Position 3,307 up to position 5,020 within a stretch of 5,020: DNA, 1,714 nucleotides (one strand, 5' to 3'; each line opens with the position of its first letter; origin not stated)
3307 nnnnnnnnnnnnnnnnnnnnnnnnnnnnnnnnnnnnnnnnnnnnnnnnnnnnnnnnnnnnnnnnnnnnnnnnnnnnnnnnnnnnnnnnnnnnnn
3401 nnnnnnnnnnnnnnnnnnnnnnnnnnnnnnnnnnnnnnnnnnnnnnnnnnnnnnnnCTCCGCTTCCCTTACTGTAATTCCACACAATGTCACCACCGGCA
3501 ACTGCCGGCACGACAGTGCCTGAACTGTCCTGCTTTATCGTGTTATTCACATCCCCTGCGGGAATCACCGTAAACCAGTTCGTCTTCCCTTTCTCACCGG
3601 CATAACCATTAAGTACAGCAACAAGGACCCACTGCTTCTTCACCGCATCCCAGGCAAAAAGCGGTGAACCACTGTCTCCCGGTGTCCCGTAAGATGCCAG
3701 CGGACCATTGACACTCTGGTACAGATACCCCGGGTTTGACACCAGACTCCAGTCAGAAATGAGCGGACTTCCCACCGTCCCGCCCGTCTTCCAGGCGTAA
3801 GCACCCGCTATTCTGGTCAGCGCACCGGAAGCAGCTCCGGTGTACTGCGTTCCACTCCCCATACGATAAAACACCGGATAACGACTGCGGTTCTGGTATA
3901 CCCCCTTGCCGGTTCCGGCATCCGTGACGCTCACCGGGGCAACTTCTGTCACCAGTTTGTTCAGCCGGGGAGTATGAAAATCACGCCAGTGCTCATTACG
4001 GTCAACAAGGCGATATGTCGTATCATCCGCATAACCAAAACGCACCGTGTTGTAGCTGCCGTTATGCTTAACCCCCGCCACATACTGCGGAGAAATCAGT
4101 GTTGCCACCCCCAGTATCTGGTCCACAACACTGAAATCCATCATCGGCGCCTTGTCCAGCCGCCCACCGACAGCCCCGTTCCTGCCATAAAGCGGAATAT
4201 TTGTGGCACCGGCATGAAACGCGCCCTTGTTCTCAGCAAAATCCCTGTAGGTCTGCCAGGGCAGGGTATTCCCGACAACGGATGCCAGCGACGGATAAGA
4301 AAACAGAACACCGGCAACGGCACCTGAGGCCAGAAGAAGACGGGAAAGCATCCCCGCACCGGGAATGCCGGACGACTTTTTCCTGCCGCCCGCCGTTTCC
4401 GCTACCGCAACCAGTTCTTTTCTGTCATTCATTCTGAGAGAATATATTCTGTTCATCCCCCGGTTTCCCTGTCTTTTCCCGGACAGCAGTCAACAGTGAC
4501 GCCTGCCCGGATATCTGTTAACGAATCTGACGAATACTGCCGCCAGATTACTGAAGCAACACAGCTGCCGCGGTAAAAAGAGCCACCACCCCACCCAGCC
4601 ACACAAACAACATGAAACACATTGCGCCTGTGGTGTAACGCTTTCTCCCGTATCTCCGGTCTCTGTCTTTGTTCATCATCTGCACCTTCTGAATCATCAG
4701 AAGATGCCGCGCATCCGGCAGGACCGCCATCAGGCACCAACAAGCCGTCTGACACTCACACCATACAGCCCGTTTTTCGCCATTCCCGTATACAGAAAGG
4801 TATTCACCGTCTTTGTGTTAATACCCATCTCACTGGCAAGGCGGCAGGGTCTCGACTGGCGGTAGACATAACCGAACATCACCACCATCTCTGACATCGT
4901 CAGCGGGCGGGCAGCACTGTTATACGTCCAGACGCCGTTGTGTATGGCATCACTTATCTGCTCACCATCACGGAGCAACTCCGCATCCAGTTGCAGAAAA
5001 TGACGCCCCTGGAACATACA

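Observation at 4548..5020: Upstream same-strand module: LuxR-type HTH regulator C-terminus plus a translationally coupled membrane micro-ORF immediately before the autotransporter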

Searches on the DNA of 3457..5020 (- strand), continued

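Call 79: search_rna_families(source=window, start=4300, end=5020, threshold=evalue, max_evalue=1)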
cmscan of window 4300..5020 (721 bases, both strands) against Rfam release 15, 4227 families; matches with E-value up to 1: 1.
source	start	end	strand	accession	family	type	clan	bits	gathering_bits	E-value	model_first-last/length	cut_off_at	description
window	4632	4686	-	RF00266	snoZ17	Gene; snRNA; snoRNA; CD-box;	CL00053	19.8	44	0.71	1-71/71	no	Small nucleolar RNA Z17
